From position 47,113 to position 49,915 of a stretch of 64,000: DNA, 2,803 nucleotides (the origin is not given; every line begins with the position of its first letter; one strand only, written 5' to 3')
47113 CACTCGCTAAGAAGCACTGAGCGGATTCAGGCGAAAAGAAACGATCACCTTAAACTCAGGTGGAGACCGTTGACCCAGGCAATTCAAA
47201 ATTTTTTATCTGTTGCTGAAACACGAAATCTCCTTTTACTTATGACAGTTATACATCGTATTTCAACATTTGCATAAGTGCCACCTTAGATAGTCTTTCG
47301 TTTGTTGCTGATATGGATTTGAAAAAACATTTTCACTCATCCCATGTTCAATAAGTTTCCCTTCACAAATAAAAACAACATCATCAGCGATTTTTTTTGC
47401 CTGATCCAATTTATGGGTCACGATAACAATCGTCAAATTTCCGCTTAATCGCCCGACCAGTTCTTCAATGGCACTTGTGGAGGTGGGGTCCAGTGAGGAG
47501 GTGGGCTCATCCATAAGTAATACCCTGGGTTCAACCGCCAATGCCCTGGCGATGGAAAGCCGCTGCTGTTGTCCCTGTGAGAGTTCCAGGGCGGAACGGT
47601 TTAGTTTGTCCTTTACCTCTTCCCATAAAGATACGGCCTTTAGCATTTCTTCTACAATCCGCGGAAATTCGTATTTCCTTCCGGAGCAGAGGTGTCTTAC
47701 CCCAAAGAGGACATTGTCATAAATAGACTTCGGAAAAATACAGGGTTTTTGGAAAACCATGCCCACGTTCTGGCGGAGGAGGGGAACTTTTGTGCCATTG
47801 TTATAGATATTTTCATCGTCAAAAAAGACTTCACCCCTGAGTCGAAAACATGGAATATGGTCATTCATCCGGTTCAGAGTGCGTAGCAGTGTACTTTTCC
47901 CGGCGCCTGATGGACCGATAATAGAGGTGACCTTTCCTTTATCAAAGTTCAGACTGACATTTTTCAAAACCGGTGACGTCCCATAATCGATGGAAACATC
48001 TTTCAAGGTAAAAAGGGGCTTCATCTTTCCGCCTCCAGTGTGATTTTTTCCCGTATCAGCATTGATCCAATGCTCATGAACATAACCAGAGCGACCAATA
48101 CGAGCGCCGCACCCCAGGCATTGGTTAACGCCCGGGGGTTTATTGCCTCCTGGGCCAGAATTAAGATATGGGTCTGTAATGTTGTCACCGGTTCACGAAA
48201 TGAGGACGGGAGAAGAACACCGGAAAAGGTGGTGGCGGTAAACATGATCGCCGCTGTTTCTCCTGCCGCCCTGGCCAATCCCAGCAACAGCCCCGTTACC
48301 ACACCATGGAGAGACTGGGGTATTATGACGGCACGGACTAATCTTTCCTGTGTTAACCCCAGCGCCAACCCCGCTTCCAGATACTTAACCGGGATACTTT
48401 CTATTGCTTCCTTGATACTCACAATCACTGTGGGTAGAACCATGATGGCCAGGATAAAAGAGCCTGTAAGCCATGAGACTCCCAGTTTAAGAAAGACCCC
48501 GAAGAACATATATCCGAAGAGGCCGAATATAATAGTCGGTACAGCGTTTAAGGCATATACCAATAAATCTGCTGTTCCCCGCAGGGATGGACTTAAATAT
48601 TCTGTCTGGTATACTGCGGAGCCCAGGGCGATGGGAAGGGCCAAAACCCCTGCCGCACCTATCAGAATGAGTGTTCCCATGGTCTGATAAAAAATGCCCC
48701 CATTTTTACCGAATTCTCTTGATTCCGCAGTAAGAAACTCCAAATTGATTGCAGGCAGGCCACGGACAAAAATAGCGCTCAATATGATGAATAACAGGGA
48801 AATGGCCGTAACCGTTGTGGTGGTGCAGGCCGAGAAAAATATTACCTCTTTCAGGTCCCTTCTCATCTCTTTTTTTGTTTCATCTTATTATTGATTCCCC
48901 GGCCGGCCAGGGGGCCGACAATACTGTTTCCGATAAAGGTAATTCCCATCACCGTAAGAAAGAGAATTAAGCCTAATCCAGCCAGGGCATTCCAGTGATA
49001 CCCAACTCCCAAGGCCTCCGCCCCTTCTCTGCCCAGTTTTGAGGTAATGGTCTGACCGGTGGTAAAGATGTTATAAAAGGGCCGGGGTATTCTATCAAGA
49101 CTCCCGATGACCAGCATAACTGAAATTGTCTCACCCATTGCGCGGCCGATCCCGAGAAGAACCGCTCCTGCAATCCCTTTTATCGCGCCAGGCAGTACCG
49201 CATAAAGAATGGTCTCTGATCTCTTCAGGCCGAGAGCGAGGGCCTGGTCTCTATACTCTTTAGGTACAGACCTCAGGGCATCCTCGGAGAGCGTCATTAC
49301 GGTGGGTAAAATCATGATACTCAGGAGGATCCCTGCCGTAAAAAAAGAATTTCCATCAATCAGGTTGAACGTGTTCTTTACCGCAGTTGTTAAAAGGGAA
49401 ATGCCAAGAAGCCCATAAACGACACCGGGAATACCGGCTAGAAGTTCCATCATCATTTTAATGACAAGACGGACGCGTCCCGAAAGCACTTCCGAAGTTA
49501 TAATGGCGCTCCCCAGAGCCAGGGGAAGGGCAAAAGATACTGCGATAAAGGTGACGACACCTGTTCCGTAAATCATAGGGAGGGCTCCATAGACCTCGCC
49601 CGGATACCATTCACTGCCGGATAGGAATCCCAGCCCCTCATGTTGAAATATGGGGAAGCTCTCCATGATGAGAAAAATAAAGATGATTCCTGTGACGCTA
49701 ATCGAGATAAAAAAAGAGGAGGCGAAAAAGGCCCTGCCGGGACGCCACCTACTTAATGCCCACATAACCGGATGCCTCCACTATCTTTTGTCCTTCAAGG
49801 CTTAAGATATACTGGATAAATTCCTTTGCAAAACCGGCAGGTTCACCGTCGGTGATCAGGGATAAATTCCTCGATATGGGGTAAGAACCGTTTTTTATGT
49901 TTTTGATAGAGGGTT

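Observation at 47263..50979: AT-richer second pstSCAB cluster headed by an ArsR-family regulator with a C-terminal Cys-Cys pair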

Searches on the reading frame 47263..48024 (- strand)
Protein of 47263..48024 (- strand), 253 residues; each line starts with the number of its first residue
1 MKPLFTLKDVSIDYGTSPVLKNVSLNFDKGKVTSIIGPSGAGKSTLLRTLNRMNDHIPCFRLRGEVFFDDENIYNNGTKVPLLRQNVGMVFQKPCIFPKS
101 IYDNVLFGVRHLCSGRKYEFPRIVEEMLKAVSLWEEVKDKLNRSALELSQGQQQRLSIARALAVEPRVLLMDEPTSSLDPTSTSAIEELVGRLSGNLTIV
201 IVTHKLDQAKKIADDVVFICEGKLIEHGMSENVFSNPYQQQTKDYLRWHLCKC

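Call 4: search_protein_families(library=pfam, proteins=[window:47263-48024:-])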
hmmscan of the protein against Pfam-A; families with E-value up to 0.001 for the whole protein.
window:47263-48024:- (253 aa): 8 families
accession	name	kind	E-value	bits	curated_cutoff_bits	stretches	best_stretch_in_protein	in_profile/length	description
PF00005.33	ABC_tran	-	3e-33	115.8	25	1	20-176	1-137/137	ABC transporter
PF13304.12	AAA_21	-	3.6e-14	54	27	1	131-204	221-298/304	AAA domain, putative AbiEii toxin, Type IV TA system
PF02463.25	SMC_N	-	4.3e-07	30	40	1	21-214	16-206/220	RecF/RecN/SMC N terminal domain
PF13401.12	AAA_22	-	3.1e-05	24.7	27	1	31-176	6-95/130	AAA domain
PF13555.12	AAA_29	-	0.00013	22.1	27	1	23-47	15-39/61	P-loop containing region of AAA domain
PF13476.12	AAA_23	-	0.00015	22.9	27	1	21-49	11-38/201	AAA domain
PF03193.22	RsgA_GTPase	-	0.00034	20.9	30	1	27-52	104-128/174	RsgA GTPase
PF13191.12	AAA_16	-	0.00062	20.7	32.6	0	32-56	26-51/167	AAA ATPase domain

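Call 5: search_protein_families(library=ncbifam, proteins=[window:47263-48024:-])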
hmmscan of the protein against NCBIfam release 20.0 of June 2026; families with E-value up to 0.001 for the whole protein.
window:47263-48024:- (253 aa): 191 families (the best 25 are shown)
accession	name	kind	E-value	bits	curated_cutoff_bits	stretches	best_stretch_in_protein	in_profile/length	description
TIGR00972.1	3a0107s01c2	equivalog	7.7e-98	326.8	343.2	1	5-246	2-243/248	phosphate ABC transporter ATP-binding protein PstB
NF010851.0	PRK14258.1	subfamily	1.6e-70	237.5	425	1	3-246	6-256/261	phosphate ABC transporter ATP-binding protein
NF010860.0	PRK14267.1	equivalog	3.7e-67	226.6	412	1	8-247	8-249/253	phosphate ABC transporter ATP-binding protein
NF010864.0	PRK14271.1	equivalog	4.3e-67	226.1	561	1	10-246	27-262/276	phosphate ABC transporter ATP-binding protein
NF010840.0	PRK14246.1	equivalog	2.7e-58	197.6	425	1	18-246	24-252/257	phosphate ABC transporter ATP-binding protein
NF007027.0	PRK09493.1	equivalog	4e-53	180.2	379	1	6-247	3-237/240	glutamine ABC transporter ATP-binding protein GlnQ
TIGR04521.1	ECF_ATPase_2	equivalog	1.5e-48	165.2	330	1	18-239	19-238/279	energy-coupling factor transporter ATPase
NF008338.0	PRK11124.1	equivalog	6.4e-48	163.4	369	1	6-247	4-241/242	arginine ABC transporter ATP-binding protein ArtP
NF008428.0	PRK11264.1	equivalog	1.4e-45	155.5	406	1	9-250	8-248/250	L-cystine ABC transporter ATP-binding protein TcyN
TIGR02315.1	ABC_phnC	equivalog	3.2e-45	154.5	266.1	1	6-233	3-233/243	phosphonate ABC transporter ATP-binding protein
TIGR03005.1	ectoine_ehuA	equivalog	2.4e-43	148.2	345.4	1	7-247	3-248/252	ectoine/hydroxyectoine ABC transporter ATP-binding protein EhuA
TIGR01186.1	proV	subfamily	3.9e-43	147.9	326.6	1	15-246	4-230/363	betaine/proline/choline family ABC transporter ATP-binding protein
NF040933.2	ABC_arch_GlcV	equivalog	1.7e-42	145.6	450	1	19-241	21-237/357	glucose ABC transporter ATP-binding protein GlcV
TIGR02314.1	ABC_MetN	equivalog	6.2e-42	143.8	499.7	1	19-247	20-242/343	methionine ABC transporter ATP-binding protein MetN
TIGR04520.1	ECF_ATPase_1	equivalog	1.1e-41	143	315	1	7-237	3-227/269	energy-coupling factor transporter ATPase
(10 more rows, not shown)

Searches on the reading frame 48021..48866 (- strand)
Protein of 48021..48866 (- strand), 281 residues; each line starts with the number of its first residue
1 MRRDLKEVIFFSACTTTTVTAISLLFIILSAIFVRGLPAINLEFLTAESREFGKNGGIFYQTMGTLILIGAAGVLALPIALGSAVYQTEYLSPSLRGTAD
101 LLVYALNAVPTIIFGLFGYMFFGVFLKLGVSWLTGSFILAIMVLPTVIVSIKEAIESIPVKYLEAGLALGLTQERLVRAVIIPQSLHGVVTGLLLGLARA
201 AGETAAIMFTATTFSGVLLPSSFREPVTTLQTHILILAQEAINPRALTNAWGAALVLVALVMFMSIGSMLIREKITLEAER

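Call 4: search_protein_families(library=pfam, proteins=[window:48021-48866:-])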
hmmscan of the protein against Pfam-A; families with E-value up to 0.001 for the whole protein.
window:48021-48866:- (281 aa): 1 family
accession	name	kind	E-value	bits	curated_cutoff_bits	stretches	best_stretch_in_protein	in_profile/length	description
PF00528.27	BPD_transp_1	-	6.1e-15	55.9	26.4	1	79-267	4-170/184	Binding-protein-dependent transport system inner membrane component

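Call 5: search_protein_families(library=ncbifam, proteins=[window:48021-48866:-])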
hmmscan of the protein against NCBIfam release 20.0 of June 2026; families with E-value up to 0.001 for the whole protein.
window:48021-48866:- (281 aa): 14 families
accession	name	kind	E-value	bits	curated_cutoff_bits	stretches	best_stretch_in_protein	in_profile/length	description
TIGR00974.1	3a0107s02c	equivalog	1.2e-59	201.7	193.45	1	9-275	3-270/272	phosphate ABC transporter permease PstA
TIGR02138.1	phosphate_pstC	equivalog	2.9e-41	141.4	196.45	1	10-274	4-294/296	phosphate ABC transporter permease subunit PstC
NF008430.0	PRK11268.1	equivalog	1.2e-23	83.6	439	1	3-267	23-285/295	phosphate ABC transporter permease PstA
NF008435.0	PRK11275.1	equivalog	2.6e-16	59.6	502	2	127-230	165-267/319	phosphate ABC transporter permease PstC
NF006939.0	PRK09421.1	equivalog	6.5e-09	35.5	262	1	121-210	84-172/230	molybdate ABC transporter permease subunit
NF008208.0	PRK10971.1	equivalog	7.3e-09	35.5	415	1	114-269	122-266/277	sulfate/thiosulfate ABC transporter permease CysT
TIGR01581.1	Mo_ABC_porter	hypoth_equivalog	7.6e-07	28.8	210.3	1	143-215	114-186/225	ABC transporter permease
TIGR02141.1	modB_ABC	equivalog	1.4e-06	28.1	182.6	1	123-216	71-164/208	molybdate ABC transporter permease subunit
TIGR02139.1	permease_CysT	equivalog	1.4e-06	28.1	246.1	1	128-266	128-255/265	sulfate ABC transporter permease subunit CysT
TIGR03416.1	ABC_choXWV_perm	equivalog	2.8e-05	23.7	363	1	22-193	51-211/267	choline ABC transporter permease subunit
TIGR00969.1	3a0106s02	subfamily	3e-05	23.6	240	1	116-265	127-265/272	sulfate ABC transporter permease subunit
NF007044.0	PRK09497.1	equivalog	8.1e-05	22.2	348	1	139-202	157-220/285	spermidine/putrescine ABC transporter permease PotB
NF043074.1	MMSYN1_0196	equivalog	0.00024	20.5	350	1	136-202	140-208/277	spermidine/putrescine ABC transporter permease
NF007047.0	PRK09500.1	equivalog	0.00046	19.9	326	1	101-210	98-206/257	spermidine/putrescine ABC transporter permease PotC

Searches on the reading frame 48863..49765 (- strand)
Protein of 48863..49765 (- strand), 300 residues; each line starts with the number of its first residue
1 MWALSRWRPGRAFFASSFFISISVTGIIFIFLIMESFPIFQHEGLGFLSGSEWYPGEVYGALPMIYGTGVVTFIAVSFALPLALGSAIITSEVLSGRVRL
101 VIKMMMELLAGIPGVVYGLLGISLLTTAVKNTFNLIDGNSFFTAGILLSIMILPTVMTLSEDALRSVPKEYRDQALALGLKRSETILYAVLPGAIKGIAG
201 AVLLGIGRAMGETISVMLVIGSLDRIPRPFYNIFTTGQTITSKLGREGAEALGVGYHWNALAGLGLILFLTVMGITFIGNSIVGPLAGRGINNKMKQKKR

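Call 4: search_protein_families(library=pfam, proteins=[window:48863-49765:-])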
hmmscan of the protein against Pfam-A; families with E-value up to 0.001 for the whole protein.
window:48863-49765:- (300 aa): 1 family
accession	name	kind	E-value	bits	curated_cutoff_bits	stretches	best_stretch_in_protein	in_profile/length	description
PF00528.27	BPD_transp_1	-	1.6e-14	54.5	26.4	1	87-282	9-174/184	Binding-protein-dependent transport system inner membrane component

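Call 5: search_protein_families(library=ncbifam, proteins=[window:48863-49765:-])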
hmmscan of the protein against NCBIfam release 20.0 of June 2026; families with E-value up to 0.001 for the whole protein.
window:48863-49765:- (300 aa): 9 families
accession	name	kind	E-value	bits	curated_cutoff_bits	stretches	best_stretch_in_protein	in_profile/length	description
TIGR02138.1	phosphate_pstC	equivalog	1.3e-73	247.6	196.45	1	11-283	5-292/296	phosphate ABC transporter permease subunit PstC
TIGR00974.1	3a0107s02c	equivalog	3e-38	131.5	193.45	1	14-279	8-263/272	phosphate ABC transporter permease PstA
NF008435.0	PRK11275.1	equivalog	8.8e-38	130.2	502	1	20-273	29-299/319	phosphate ABC transporter permease PstC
NF038017.1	ABC_perm1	subfamily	1.1e-10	41.9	100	1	70-228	7-158/184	ABC transporter permease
NF008430.0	PRK11268.1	equivalog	2.7e-09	36.5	439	1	63-218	81-230/295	phosphate ABC transporter permease PstA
TIGR02141.1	modB_ABC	equivalog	2.5e-08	33.8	182.6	1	71-225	6-164/208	molybdate ABC transporter permease subunit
TIGR01581.1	Mo_ABC_porter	hypoth_equivalog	1e-06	28.4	210.3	1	70-223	32-185/225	ABC transporter permease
TIGR00969.1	3a0106s02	subfamily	3.4e-05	23.5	240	1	88-223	87-225/272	sulfate ABC transporter permease subunit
NF006939.0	PRK09421.1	equivalog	0.00062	19.2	262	1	71-215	18-167/230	molybdate ABC transporter permease subunit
